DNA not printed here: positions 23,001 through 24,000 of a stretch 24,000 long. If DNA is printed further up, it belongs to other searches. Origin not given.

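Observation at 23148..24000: Edge-truncated, AT-rich adenosine-deaminase-fold gene with a ~160-aa insertion: candidate nucleotide-deaminating defence effector (RdrB- or Cad1-like)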

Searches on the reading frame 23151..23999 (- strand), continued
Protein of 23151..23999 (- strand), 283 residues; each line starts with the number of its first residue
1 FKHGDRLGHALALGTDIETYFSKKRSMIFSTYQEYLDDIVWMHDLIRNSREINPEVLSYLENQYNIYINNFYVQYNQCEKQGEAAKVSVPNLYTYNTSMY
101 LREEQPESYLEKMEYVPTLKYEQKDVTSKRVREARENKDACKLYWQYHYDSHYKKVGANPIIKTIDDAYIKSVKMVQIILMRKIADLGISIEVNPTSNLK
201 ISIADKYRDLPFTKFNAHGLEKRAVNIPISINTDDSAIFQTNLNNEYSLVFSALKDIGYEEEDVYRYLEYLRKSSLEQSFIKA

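Call 74: search_protein_families(library=pfam, proteins=[P0145], max_evalue=0.1)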
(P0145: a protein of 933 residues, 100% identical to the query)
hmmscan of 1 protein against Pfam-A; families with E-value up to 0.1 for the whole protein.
P0145 (933 aa): 1 family
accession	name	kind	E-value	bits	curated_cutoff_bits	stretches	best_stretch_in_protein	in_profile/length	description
PF00962.28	A_deaminase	-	2.1e-14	53.8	27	1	830-932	228-316/330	Adenosine deaminase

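Call 85: find_related_loci(query=A3, collection=metagenome_contigs, flank=10000)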
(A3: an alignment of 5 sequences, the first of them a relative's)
Query A3 (933 aa) in metagenome_contigs; peptide patterns used: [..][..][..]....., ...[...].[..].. (x = any residue, [..] = any of these).
169 stretches matched a pattern; 33 encode a relative of the query (tblastn E <= 1e-3); 33 distinct loci.
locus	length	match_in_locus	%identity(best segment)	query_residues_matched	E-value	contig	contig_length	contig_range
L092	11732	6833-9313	33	5-931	5e-118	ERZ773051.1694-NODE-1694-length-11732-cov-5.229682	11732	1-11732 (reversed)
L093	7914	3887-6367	34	5-931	3e-116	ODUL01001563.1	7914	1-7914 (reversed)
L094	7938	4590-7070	34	5-931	7e-116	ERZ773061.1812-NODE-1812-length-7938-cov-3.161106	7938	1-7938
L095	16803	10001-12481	34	5-931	1e-117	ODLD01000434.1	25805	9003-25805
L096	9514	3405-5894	33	5-931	1e-105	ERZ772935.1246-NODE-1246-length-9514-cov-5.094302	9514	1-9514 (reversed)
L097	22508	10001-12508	29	5-932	2e-96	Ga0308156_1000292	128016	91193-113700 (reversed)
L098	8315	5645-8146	28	4-930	3e-87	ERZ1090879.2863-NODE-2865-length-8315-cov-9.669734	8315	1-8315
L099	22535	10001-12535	28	4-933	1e-86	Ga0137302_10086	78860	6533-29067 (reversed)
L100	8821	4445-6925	42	5-931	8e-80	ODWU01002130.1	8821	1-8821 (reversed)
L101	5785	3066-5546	42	5-931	4e-79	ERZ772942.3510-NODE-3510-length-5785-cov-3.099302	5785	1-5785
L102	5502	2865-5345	41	5-931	2e-78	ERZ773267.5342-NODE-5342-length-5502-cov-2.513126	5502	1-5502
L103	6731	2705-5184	41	5-931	1e-77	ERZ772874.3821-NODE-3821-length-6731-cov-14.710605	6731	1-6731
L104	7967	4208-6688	43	47-930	2e-75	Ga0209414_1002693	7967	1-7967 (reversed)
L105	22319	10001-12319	37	4-930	4e-65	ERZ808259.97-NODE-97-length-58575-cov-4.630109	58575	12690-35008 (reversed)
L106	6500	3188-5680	35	4-931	2e-64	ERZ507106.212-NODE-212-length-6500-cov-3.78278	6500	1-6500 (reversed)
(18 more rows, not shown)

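Call 89: search_protein_families(library=pfam, proteins=[L041:4134-5555:+, L005:4269-5498:+, L060:3635-5479:+, L011:5297-5908:+, L008:4874-5893:+, L013:2147-5302:+], max_evalue=0.01)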
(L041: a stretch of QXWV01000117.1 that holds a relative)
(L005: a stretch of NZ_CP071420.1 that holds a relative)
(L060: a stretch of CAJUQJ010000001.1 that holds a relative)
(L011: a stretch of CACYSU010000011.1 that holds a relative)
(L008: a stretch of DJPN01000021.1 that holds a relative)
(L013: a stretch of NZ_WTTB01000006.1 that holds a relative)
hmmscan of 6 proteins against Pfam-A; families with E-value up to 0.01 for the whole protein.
L041:4134-5555:+ (474 aa): 6 families
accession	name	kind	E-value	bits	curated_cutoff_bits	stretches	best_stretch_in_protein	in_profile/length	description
PF07719.23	TPR_2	-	6.6e-05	23.2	27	1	334-360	3-29/34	Tetratricopeptide repeat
PF13424.12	TPR_12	-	0.0001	22.8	30.1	0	337-363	8-34/77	Tetratricopeptide repeat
PF00515.34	TPR_1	-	0.00064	19.9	27.8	0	335-357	4-26/34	Tetratricopeptide repeat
PF13174.12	TPR_6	-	0.0037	18.3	26.3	0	335-361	3-29/33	Tetratricopeptide repeat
PF13428.12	TPR_14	-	0.0037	18.2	23.5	0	335-361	4-30/44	Tetratricopeptide repeat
PF13176.12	TPR_7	-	0.0044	17.5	27.9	0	338-363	5-30/36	Tetratricopeptide repeat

L005:4269-5498:+ (410 aa): 2 families
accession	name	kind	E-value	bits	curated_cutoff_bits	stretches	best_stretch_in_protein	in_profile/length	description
PF07690.21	MFS_1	-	1.8e-27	96.6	33.4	2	31-364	4-345/347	Major Facilitator Superfamily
PF12832.13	MFS_1_like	-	1.7e-09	37.7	25.2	1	33-383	11-372/373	MFS_1 like family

L060:3635-5479:+ (615 aa): 0 families

L011:5297-5908:+ (204 aa): 3 families
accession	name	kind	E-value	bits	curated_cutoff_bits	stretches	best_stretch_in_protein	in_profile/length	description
PF13036.11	LpoB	-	5e-21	75.6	22.3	1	47-186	1-140/147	Peptidoglycan-synthase activator LpoB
PF03783.19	CsgG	-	0.0081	15.9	20.8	0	95-156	38-98/210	Curli production assembly/transport component CsgG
PF11684.13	DUF3280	-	0.009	16.7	30.1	0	94-158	29-90/138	Protein of unknown function (DUF2380)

L008:4874-5893:+ (340 aa): 1 family
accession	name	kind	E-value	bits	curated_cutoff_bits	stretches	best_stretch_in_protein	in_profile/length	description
PF00294.29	PfkB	-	7.7e-41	140.8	25.8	1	54-316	32-290/302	pfkB family carbohydrate kinase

L013:2147-5302:+ (1052 aa): 6 families
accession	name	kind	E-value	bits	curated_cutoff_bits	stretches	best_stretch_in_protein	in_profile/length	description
PF22679.2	T1R_D3-like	-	1.9e-44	152.3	27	1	585-757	4-158/158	Type I restriction enzyme subunit R domain 3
PF18766.7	SWI2_SNF2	-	2.5e-44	152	26.7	1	275-522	1-212/221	SWI2/SNF2 ATPase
PF04851.21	ResIII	-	1.1e-36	126.6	22.5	1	270-455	2-163/164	Type III restriction enzyme, res subunit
PF04313.20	HSDR_N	-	1.3e-19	71.2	25.1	1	11-213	3-193/198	Type I restriction enzyme R protein N terminus (HSDR_N)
PF12008.13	EcoR124_C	-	5.2e-18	66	23.1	1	782-1036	2-257/260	Type I restriction and modification enzyme - subunit R C terminal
PF00270.35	DEAD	-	1e-09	38.8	26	1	274-455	2-161/167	DEAD/DEAH box helicase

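Call 90: predict_structure(protein=P0145)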
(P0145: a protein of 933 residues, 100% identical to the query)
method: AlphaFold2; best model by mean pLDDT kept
length: 933 residues; sequences in the alignment: 1
mean_pLDDT: 31.9   pTM: 0.22
mean pLDDT of the five models: 31.9, 27.6, 25.3, 23.8, 22.6
residues with pLDDT >= 90: 0; 70-90: 0; 50-70: 0; < 50: 933
segments of 3 or more residues with pLDDT < 50: 1-933
pLDDT, mean of each block of 10 residues (from residue 1): 32 26 25 26 26 31 32 36 34 36 30 33 29 32 33 31 33 31 32 30 26 28 29 24 30 33 31 28 31 31 34 35 34 31 29 34 33 28 23 24 31 32 35 27 30 31 33 35 38 38 38 32 29 27 35 37 35 33 29 30 30 29 30 33 32 35 33 30 40 41 40 40 39 31 26 25 23 28 33 37 34 33 30 33 34 37 30 29 31 35 38 42 36 31
secondary structure, 60 per line:
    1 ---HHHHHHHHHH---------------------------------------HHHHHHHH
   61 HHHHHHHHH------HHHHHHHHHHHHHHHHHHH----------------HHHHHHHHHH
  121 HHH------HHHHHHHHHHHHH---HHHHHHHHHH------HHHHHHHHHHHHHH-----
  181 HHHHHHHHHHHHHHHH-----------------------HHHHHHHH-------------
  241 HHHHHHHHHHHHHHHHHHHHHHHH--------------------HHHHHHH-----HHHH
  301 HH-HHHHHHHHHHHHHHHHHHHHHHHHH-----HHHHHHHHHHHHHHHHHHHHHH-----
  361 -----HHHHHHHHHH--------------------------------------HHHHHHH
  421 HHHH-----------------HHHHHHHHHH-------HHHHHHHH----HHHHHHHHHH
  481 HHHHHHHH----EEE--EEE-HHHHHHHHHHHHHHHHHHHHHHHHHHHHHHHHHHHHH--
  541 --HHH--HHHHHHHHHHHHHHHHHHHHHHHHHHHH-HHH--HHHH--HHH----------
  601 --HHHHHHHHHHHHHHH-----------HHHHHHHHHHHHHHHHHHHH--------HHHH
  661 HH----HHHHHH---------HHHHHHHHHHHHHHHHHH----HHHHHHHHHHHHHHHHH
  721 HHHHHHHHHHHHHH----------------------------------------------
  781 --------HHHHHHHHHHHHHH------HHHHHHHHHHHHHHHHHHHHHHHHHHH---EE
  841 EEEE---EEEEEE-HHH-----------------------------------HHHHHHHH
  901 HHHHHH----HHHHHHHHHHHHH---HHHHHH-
elements in order (helices of 4 or more, strands of 3 or more residues): H4-13 H53-69 H76-94 H111-123 H130-142 H146-155 H162-175 H181-196 H220-227 H241-264 H285-291 H297-302 H304-328 H334-355 H366-375 H414-424 H442-451 H459-466 H471-488 E493-495 E498-500 H502-538 H548-575 H582-585 H603-617 H629-648 H657-662 H667-672 H682-699 H704-734 H789-802 H809-835 E839-844 E848-853 H893-906 H911-923 H927-932
